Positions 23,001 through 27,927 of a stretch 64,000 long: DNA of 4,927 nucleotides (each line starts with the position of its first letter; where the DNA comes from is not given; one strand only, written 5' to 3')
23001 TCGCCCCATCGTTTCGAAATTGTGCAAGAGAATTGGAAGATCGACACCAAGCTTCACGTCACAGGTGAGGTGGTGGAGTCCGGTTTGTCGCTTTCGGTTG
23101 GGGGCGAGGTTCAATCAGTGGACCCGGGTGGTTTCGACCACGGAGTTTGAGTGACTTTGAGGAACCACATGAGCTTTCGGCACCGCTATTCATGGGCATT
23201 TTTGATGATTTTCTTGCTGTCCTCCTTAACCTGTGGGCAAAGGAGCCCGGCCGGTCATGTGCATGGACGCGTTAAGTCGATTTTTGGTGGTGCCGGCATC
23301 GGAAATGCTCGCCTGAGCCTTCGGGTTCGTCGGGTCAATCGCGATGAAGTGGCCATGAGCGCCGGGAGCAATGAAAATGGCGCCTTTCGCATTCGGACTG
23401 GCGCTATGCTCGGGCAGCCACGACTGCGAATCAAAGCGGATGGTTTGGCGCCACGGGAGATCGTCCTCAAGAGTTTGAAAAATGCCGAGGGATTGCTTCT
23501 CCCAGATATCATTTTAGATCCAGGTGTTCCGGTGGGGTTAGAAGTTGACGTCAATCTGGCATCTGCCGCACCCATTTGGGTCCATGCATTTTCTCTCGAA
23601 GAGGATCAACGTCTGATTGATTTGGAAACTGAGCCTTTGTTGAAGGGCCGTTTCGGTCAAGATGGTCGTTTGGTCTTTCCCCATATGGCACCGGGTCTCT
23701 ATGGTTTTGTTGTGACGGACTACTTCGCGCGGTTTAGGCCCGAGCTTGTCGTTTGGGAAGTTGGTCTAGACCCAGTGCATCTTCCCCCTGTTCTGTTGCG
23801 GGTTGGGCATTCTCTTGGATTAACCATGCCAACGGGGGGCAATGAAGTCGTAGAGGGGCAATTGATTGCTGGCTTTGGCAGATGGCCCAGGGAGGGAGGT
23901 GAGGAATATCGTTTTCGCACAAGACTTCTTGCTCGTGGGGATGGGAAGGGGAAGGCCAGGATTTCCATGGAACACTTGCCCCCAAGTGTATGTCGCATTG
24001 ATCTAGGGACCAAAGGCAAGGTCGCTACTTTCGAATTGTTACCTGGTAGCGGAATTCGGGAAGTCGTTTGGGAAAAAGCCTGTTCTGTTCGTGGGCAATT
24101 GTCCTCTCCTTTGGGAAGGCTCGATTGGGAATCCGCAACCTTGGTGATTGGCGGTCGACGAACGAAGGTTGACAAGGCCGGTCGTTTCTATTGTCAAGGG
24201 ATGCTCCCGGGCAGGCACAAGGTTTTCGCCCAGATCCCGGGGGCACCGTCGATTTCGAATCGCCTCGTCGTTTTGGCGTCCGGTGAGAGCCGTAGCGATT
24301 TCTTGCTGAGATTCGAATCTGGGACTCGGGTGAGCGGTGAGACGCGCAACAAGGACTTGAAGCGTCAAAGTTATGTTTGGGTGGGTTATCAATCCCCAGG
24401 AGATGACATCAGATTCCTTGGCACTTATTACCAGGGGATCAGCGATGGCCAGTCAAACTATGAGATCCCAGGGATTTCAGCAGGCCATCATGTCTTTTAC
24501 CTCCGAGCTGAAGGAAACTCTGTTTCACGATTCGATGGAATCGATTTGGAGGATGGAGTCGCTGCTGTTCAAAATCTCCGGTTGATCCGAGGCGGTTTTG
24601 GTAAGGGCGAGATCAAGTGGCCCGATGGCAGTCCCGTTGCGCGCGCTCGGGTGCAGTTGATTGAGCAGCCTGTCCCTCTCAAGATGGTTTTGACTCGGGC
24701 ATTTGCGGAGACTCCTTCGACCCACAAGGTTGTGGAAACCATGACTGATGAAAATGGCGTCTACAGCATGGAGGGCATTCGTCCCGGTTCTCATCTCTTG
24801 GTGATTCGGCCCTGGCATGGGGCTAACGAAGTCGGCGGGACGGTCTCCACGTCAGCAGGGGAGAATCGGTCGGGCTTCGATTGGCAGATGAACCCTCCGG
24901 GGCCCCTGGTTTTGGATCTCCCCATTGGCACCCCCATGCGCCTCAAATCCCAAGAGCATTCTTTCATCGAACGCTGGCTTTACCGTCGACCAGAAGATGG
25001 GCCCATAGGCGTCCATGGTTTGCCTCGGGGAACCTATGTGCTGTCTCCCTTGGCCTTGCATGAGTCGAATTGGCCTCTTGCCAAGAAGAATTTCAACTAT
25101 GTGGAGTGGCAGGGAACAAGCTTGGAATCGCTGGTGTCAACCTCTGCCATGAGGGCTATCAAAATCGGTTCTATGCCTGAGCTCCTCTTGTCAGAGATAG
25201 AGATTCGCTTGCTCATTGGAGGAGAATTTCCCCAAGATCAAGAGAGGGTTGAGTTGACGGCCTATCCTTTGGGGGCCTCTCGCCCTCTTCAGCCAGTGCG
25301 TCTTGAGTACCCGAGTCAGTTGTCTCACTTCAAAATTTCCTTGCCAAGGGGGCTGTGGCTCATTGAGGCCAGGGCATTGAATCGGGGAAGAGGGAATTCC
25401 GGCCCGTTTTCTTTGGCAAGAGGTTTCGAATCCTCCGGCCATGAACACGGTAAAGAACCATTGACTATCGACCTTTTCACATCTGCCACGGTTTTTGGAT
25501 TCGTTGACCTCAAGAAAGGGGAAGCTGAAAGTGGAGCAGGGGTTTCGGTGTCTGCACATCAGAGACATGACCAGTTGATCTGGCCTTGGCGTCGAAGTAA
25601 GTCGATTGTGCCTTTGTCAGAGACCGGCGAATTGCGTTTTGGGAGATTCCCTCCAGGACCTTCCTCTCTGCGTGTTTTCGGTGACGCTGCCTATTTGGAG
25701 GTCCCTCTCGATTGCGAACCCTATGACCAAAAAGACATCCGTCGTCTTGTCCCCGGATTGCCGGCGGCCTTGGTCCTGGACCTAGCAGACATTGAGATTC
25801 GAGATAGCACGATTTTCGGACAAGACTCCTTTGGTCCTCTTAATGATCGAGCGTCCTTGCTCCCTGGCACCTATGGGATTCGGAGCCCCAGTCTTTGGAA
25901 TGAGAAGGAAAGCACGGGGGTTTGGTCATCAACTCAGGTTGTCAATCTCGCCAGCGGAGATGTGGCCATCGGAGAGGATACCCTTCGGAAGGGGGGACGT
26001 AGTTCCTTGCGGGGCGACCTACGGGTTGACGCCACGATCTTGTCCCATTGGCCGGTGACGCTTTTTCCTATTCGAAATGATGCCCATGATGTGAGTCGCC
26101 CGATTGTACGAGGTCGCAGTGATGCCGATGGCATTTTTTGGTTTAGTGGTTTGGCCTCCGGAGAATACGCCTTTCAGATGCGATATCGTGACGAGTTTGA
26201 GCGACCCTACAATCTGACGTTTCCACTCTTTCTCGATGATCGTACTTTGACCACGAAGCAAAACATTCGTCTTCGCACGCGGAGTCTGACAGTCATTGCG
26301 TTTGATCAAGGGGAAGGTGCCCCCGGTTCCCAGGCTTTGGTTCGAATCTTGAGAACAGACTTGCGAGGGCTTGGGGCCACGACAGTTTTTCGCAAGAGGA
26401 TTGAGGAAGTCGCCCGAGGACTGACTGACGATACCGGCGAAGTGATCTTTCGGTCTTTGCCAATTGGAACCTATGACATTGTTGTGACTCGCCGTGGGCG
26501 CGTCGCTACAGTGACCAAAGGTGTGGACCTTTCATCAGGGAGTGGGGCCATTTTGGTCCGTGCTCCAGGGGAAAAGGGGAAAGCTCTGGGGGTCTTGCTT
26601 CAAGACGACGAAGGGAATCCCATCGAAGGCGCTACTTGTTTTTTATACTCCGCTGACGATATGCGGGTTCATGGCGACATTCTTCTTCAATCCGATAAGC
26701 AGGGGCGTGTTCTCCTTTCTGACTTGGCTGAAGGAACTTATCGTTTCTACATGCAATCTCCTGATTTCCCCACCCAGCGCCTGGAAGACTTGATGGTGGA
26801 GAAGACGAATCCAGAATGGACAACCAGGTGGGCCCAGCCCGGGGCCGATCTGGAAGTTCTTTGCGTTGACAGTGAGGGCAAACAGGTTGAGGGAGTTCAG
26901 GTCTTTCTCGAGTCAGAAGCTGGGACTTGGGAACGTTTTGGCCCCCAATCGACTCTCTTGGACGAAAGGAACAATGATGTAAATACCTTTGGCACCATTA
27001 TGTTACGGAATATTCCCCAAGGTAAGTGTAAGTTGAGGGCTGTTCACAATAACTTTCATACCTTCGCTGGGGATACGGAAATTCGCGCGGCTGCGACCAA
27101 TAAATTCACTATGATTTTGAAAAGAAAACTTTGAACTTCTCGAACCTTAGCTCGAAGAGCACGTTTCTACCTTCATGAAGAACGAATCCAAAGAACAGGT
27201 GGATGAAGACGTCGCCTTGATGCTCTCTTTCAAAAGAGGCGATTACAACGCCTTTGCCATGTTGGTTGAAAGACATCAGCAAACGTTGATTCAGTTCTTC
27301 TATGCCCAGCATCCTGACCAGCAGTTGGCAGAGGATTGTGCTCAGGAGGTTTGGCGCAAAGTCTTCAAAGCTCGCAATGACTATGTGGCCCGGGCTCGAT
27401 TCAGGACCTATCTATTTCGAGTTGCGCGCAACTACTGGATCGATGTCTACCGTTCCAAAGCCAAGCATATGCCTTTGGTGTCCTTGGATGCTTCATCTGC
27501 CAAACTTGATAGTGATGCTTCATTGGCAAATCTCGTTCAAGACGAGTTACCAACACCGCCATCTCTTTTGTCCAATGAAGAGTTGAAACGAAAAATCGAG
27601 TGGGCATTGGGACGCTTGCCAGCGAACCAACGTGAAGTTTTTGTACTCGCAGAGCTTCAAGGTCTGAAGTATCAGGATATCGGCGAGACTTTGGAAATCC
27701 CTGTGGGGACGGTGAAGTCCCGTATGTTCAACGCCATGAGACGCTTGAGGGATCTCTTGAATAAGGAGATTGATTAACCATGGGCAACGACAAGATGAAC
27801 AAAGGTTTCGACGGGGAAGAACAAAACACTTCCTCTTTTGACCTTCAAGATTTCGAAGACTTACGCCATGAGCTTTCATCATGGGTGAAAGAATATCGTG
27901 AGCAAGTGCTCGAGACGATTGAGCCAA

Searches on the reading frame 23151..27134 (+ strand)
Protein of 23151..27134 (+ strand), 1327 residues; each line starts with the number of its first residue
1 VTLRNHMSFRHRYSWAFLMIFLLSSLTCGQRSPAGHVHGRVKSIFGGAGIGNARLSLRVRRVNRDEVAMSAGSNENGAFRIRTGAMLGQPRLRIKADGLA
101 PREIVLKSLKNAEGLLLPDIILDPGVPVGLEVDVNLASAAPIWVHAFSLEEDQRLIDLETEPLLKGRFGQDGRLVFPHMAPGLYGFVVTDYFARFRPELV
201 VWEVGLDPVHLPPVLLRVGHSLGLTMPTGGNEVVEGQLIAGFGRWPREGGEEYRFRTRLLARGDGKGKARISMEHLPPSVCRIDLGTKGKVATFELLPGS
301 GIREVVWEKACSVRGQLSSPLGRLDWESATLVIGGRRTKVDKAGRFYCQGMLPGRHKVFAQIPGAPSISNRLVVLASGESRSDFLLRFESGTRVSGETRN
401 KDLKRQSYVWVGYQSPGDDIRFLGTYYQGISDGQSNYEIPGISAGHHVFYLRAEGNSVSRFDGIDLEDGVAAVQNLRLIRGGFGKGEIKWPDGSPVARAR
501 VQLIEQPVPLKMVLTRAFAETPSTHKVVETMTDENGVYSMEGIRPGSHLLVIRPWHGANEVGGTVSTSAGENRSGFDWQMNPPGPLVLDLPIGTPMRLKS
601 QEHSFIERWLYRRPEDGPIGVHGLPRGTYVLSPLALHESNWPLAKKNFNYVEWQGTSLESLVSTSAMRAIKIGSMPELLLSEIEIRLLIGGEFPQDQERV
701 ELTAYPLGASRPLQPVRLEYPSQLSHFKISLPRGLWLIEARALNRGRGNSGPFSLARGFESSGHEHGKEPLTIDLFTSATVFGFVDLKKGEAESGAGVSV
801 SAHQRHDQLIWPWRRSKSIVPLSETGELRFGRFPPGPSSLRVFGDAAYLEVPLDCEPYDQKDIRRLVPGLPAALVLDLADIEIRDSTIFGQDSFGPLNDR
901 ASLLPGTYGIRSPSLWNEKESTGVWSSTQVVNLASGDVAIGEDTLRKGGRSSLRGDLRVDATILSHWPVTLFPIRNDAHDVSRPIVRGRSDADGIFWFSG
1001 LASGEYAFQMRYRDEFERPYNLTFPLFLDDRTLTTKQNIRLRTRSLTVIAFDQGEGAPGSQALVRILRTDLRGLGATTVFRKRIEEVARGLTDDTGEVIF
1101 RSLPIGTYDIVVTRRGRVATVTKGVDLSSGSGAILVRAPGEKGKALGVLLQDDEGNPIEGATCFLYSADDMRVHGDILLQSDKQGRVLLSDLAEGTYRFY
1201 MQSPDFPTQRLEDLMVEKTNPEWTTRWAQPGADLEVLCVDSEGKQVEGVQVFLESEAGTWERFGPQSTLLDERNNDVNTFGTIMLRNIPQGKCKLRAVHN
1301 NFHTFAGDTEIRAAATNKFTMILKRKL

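Call 68: search_protein_families(library=pfam, proteins=[window:23151-27134:+], max_evalue=0.00001)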
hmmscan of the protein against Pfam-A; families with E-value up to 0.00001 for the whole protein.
window:23151-27134:+ (1327 aa): 3 families
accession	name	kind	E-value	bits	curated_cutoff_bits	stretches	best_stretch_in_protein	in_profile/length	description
PF13620.12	CarboxypepD_reg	-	2.6e-38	130.7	32.3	0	1055-1132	10-74/82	Carboxypeptidase regulatory-like domain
PF17802.7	SpaA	-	5.1e-10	39.8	23.1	0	1152-1199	9-56/91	Prealbumin-like fold domain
PF17210.9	SdrD_B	-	9.1e-09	35.9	29.7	0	1150-1204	16-67/112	SdrD B-like domain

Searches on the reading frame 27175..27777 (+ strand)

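Call 68: search_protein_families(library=pfam, proteins=[window:27175-27777:+], max_evalue=0.00001)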
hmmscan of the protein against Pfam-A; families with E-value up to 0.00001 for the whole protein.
window:27175-27777:+ (200 aa): 3 families
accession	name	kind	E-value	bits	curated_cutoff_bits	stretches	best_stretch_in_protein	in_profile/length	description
PF08281.18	Sigma70_r4_2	-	7.7e-16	57.9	25.7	1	141-191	4-54/54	Sigma-70, region 4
PF04545.22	Sigma70_r4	-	7.4e-14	51.4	24.1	1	144-192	1-49/50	Sigma-70, region 4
PF04542.20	Sigma70_r2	-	1.4e-13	50.8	24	1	30-96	1-69/71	Sigma-70 region 2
